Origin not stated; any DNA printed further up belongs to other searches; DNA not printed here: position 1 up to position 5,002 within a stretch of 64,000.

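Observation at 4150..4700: CHD ATPase carries a C-terminal FYRN/FYRC (FY-rich) module, an unusual domain combination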

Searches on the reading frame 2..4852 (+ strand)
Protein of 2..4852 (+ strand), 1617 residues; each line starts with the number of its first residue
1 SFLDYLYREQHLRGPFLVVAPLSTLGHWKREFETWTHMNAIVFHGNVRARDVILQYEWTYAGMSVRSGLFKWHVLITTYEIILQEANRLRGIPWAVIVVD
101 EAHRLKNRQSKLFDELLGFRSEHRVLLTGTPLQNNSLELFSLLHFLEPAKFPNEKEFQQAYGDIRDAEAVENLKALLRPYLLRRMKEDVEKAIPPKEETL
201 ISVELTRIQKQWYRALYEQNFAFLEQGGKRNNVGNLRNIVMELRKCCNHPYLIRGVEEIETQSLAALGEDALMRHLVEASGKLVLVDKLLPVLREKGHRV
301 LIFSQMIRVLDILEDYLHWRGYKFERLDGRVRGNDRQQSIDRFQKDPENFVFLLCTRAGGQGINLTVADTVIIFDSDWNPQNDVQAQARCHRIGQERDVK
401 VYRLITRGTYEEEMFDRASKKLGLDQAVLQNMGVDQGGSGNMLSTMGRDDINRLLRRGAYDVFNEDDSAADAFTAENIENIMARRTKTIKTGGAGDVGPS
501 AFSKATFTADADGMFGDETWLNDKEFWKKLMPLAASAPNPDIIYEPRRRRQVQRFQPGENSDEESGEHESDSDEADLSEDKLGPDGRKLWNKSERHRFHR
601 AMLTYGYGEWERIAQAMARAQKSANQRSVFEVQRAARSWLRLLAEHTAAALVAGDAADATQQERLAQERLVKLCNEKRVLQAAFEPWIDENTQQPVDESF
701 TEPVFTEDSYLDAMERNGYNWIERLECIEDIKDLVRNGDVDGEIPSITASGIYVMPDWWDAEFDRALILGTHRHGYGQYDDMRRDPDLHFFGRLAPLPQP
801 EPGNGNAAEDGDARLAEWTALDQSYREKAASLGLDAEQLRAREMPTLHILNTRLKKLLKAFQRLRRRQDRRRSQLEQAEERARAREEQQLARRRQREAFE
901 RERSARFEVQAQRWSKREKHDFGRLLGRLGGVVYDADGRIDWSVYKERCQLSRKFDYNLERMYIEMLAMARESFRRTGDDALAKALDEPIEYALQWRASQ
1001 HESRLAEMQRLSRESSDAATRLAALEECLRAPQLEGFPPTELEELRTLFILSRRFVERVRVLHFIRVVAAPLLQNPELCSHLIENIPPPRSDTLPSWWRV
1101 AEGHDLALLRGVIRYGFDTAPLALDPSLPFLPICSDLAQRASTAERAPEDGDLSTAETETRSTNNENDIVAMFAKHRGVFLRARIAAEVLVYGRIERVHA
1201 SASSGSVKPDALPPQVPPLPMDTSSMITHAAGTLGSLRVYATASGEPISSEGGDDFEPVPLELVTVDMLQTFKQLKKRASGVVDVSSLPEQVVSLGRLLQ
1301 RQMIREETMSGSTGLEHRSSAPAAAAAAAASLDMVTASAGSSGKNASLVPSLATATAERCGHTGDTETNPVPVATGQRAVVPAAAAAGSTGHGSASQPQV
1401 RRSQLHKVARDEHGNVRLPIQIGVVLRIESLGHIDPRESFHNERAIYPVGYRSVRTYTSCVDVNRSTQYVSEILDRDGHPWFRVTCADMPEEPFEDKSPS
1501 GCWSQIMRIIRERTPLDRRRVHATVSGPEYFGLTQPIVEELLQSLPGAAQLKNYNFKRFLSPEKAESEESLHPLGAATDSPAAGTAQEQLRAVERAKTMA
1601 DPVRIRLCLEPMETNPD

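Call 5: search_protein_families(library=pfam, proteins=[window:2-4852:+], max_evalue=1)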
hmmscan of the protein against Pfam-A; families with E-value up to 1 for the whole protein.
window:2-4852:+ (1617 aa): 10 families
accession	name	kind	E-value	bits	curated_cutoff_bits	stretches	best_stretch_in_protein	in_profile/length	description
PF00176.29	SNF2-rel_dom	-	5.3e-64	216.6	24.9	1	1-252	36-290/290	SNF2-related domain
PF00271.37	Helicase_C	-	1.2e-25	90.3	23.5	1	284-394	4-110/110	Helicase conserved C-terminal domain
PF05965.19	FYRC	-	4.7e-20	72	21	1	1480-1558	2-83/84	F/Y rich C-terminus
PF05964.19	FYRN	-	2.5e-18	65.9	24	1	1418-1475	2-59/60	F/Y-rich N-terminus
PF23078.2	HTH_CHD6-9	-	2.6e-10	40.5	27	1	893-978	2-87/105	Chromodomain-helicase-DNA-binding protein 6-9, tri-helical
PF11496.14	HDA2-3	-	6.5e-09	35.8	27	1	234-413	48-228/278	Class II histone deacetylase complex subunits 2 and 3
PF23588.3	HTH_CHD1_Hrp3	-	1.6e-06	28.4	27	1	759-790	21-52/83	ATP-dependent helicase CHD1-2/hrp3 HTH domain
PF00270.35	DEAD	-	0.005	17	26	1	60-131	80-160/167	DEAD/DEAH box helicase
PF04851.21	ResIII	-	0.0082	16.5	22.5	1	10-131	50-162/164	Type III restriction enzyme, res subunit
PF13401.12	AAA_22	-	0.011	16.5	27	1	82-131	75-124/130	AAA domain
